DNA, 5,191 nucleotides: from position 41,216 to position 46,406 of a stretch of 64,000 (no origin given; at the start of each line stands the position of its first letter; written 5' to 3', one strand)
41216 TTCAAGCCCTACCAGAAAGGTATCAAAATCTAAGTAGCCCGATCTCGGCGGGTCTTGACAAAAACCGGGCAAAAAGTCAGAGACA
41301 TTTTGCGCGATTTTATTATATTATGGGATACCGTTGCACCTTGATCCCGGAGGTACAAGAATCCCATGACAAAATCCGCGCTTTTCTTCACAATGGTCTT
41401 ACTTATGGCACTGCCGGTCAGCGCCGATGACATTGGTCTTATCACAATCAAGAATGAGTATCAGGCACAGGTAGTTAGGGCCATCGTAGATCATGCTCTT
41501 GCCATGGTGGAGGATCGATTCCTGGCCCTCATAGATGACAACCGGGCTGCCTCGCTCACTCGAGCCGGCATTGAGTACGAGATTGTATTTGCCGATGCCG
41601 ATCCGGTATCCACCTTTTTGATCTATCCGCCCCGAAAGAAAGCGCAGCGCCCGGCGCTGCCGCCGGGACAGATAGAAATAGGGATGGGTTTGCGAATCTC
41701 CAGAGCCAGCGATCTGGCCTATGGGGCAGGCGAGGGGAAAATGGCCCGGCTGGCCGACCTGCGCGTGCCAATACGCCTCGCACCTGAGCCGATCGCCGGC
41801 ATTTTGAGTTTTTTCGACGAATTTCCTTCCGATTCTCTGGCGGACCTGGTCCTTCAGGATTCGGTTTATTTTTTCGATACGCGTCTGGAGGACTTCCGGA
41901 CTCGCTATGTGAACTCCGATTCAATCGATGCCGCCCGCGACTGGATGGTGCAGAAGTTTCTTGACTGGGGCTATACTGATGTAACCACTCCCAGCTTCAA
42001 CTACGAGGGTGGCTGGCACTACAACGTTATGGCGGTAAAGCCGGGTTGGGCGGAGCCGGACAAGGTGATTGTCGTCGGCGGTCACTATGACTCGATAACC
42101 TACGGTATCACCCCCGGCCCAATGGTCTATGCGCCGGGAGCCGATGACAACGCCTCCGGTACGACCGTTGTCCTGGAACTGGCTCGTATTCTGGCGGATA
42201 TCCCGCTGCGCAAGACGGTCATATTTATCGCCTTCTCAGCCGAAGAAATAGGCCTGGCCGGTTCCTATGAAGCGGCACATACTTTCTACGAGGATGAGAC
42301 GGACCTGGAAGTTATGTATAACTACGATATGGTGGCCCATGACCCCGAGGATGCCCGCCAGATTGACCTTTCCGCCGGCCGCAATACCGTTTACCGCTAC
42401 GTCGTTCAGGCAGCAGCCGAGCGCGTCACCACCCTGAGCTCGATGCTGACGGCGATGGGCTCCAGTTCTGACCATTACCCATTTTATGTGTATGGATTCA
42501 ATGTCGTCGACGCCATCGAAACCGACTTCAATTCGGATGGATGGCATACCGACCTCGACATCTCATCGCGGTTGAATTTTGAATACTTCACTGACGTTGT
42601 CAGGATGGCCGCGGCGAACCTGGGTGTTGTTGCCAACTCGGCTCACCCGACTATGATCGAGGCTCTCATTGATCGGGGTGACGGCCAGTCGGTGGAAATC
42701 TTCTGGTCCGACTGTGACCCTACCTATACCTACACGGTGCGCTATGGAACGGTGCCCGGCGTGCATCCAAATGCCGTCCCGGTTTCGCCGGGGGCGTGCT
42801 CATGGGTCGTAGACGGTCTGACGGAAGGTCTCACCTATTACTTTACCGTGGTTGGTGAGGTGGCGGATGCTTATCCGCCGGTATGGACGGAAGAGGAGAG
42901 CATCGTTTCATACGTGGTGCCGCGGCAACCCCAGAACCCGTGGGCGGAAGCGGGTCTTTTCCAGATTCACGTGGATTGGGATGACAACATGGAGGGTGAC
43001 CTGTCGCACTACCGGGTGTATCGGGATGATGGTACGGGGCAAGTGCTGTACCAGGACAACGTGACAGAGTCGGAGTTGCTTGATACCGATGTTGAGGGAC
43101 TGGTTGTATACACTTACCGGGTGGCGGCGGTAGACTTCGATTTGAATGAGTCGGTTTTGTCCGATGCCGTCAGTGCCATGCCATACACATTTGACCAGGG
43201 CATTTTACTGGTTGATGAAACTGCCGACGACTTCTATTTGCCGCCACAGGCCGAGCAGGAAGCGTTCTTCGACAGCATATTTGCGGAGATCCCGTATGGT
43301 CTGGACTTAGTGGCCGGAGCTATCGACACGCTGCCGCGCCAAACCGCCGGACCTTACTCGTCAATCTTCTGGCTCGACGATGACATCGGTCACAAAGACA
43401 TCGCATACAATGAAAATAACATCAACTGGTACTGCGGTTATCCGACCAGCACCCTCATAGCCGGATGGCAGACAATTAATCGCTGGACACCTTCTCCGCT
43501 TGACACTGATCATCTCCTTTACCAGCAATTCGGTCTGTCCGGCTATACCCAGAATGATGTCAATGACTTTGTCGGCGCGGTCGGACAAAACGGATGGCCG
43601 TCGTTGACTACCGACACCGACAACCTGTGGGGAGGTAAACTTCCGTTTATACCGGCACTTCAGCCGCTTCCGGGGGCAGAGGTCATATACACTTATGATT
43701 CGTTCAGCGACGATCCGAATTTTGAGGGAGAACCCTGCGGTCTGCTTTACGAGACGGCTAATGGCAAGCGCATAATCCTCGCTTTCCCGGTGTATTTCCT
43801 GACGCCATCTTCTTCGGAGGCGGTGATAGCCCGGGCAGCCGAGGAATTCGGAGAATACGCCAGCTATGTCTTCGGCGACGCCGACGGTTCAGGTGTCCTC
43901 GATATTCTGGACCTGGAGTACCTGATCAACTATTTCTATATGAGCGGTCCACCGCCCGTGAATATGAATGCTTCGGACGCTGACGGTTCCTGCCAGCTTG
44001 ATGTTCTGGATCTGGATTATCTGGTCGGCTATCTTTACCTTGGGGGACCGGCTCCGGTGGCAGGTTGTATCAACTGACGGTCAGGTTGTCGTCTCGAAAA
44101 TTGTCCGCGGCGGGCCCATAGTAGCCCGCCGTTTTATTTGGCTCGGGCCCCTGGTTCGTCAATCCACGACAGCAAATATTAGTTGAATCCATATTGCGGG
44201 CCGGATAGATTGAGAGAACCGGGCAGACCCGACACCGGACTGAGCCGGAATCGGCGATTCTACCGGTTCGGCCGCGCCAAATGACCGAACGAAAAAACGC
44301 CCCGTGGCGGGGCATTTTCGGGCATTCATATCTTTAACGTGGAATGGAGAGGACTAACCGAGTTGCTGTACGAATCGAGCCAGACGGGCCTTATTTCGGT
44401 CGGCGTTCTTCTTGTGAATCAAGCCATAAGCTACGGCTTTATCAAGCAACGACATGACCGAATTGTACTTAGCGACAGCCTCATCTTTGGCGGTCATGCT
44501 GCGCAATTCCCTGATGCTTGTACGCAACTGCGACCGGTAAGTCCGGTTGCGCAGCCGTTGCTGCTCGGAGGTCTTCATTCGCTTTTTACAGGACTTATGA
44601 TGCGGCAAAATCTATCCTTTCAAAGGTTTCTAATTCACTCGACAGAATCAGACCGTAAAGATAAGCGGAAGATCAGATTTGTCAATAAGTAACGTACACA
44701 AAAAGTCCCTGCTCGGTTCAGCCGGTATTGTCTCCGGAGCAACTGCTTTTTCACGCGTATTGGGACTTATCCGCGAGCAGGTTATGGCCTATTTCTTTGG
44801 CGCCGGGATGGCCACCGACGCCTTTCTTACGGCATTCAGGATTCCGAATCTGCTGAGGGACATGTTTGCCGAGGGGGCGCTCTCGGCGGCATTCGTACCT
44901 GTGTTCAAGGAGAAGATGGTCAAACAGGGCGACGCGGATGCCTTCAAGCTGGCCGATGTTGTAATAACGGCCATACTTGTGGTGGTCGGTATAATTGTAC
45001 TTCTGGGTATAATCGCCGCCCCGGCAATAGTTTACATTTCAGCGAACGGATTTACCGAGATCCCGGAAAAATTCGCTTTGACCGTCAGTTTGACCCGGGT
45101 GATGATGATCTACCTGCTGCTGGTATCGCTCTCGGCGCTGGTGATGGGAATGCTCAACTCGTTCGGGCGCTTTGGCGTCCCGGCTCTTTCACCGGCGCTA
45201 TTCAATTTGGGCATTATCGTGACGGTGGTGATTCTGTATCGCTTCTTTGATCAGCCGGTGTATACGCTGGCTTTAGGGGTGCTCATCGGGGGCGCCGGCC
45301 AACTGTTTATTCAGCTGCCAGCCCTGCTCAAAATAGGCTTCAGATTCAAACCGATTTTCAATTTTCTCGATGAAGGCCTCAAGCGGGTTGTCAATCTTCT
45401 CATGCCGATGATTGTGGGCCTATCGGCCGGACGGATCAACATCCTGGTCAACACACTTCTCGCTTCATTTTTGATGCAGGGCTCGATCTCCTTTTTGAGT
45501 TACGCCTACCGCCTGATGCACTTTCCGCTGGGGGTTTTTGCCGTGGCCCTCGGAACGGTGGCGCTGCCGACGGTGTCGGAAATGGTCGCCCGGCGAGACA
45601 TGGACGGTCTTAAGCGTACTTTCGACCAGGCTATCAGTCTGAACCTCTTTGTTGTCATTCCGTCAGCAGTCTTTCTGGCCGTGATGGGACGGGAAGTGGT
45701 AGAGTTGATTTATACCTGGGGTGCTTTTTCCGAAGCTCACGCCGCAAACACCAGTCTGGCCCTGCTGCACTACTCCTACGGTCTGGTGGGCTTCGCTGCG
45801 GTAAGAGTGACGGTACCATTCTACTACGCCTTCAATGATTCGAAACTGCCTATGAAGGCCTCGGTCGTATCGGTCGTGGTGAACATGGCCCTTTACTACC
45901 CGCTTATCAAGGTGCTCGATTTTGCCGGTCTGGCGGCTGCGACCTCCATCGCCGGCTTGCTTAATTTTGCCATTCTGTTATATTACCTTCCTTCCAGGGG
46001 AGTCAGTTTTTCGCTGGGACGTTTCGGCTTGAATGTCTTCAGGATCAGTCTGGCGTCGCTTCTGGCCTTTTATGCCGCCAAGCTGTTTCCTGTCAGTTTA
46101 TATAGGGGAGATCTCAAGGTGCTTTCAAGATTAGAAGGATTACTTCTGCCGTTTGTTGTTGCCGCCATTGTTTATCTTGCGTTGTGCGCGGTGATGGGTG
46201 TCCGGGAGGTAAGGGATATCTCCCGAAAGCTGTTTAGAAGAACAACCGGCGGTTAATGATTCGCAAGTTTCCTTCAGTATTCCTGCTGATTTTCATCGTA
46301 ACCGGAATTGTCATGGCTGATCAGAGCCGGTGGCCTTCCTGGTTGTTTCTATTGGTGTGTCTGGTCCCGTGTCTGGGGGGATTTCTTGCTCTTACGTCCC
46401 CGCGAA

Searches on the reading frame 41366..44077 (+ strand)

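Call 67: search_protein_families(library=pfam, proteins=[window:41366-44077:+], max_evalue=0.00001)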
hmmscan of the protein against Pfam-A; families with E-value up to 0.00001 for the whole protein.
window:41366-44077:+ (903 aa): 2 families
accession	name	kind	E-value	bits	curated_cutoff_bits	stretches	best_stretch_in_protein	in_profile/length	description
PF04389.22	Peptidase_M28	-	6.7e-32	111.2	21.3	1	220-415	1-189/193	Peptidase family M28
PF01546.33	Peptidase_M20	-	1.2e-06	29.1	24.6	1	237-402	2-113/206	Peptidase family M20/M25/M40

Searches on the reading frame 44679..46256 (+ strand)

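Call 67: search_protein_families(library=pfam, proteins=[window:44679-46256:+], max_evalue=0.00001)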
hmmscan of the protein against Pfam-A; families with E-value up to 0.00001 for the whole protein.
window:44679-46256:+ (525 aa): 2 families
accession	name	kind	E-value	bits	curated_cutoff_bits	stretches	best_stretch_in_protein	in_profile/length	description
PF03023.19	MurJ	-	6.8e-119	397.9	27.4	1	36-463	1-425/451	Lipid II flippase MurJ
PF13440.11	Polysacc_synt_3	-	2.3e-06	27.5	23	1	136-346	82-285/293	Polysaccharide biosynthesis protein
